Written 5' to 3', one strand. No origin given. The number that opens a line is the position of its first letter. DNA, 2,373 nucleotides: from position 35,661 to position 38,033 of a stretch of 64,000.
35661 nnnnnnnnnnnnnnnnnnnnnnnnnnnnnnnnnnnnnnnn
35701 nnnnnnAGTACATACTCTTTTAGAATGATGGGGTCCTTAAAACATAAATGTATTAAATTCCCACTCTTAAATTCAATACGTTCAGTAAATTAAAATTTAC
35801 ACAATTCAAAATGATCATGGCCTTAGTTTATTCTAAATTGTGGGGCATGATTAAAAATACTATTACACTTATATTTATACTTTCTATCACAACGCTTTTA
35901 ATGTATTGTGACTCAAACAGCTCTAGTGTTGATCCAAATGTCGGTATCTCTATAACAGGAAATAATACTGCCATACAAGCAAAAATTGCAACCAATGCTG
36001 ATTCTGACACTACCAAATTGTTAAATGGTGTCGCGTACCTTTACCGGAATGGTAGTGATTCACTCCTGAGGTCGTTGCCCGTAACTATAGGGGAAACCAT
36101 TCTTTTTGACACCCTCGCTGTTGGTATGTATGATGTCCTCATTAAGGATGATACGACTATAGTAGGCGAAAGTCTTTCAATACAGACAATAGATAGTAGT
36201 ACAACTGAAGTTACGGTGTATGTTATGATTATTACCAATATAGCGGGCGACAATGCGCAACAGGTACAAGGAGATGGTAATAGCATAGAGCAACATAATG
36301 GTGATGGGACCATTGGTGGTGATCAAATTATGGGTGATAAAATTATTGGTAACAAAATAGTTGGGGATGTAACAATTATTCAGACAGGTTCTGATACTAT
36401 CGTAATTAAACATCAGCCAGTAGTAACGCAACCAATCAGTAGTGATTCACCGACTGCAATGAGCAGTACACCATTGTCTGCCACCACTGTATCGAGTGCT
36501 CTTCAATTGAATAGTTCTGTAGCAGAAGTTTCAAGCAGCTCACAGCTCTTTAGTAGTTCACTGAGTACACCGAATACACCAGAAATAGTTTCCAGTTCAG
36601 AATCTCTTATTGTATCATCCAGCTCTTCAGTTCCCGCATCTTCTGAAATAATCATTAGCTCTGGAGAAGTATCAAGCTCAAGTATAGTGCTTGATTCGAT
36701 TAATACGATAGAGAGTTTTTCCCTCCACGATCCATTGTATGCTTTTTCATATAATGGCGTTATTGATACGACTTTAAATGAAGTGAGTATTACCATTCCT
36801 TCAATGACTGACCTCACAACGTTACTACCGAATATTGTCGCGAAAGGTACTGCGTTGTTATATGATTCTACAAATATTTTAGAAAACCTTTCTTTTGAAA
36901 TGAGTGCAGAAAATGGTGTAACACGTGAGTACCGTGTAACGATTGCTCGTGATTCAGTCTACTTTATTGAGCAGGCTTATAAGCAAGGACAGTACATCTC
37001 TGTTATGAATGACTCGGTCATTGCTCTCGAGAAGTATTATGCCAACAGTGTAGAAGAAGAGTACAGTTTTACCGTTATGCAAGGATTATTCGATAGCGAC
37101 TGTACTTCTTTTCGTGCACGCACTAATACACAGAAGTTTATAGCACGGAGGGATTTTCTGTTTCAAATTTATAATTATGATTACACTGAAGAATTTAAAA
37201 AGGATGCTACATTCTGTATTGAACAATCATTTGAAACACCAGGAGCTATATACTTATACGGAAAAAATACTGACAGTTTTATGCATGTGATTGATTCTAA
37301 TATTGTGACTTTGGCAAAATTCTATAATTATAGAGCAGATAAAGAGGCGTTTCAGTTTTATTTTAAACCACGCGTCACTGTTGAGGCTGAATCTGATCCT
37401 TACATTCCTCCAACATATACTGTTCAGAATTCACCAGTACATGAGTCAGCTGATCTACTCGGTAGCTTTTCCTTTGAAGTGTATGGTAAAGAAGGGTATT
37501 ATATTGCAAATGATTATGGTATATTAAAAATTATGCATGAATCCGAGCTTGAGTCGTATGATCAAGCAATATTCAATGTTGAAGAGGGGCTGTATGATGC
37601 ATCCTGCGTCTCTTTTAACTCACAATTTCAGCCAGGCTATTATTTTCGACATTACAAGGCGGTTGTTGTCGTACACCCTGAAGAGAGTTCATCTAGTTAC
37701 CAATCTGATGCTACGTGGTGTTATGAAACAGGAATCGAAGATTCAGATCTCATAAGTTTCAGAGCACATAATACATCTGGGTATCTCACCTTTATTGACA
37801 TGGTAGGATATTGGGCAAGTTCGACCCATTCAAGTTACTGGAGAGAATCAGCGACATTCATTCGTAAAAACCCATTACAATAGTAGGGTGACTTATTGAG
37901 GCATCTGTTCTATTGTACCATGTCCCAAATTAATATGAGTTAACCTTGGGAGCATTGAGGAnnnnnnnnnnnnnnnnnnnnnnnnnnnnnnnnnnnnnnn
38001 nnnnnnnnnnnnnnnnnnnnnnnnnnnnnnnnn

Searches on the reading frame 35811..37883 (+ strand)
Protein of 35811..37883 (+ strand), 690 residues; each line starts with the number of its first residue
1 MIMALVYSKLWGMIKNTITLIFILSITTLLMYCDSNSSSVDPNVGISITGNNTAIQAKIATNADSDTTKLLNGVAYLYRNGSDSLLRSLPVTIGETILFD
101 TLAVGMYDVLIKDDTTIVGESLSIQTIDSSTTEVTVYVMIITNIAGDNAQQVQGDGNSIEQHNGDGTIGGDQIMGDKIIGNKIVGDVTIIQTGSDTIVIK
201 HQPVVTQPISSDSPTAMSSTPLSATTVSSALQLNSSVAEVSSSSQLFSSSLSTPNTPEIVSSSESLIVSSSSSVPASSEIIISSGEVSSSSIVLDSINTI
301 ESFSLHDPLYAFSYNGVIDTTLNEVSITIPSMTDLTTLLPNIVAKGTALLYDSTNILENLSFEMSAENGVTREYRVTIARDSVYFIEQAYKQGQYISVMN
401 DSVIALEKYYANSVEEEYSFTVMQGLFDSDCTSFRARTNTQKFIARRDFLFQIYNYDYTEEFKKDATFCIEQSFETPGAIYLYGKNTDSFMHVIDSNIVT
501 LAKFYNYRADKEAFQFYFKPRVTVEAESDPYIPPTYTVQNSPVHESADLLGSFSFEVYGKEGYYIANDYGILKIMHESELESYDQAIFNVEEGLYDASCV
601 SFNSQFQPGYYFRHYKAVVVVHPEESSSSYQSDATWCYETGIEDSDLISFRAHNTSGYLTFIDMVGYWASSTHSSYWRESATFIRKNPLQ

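Call 22: search_protein_families(library=pfam, proteins=[window:35811-37883:+], max_evalue=0.00001)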
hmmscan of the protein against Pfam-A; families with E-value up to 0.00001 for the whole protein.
window:35811-37883:+ (690 aa): 1 family
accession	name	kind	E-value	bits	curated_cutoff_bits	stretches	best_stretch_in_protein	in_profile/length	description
PF05270.19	AbfB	-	8.2e-36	123.6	22.8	2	556-684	4-136/137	Alpha-L-arabinofuranosidase B (ABFB) domain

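Call 58: search_solved_structures(query=window:35811-37883:+, max_evalue=0.001)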
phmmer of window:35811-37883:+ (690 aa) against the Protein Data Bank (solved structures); distinct sequences matched with E-value up to 0.001: 6.
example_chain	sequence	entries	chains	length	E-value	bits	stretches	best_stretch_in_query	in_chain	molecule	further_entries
9fnk_A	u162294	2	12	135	5e-11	45.1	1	559-684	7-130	Anti-sigma-I factor RsgI5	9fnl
3akf_A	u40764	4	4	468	1.8e-06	30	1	577-661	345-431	Putative secreted alpha L-arabinofuranosidase II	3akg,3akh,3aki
2d43_A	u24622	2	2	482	1.6e-05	26.9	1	580-645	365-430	alpha-L-arabinofuranosidase B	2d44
1wd3_A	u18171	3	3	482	1.6e-05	26.9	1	580-645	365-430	alpha-L-arabinofuranosidase B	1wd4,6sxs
6sxr_A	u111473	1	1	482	1.6e-05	26.9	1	580-645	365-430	Alpha-L-arabinofuranosidase B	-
6sxt_A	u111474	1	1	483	1.6e-05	26.9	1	580-645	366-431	Alpha-L-arabinofuranosidase B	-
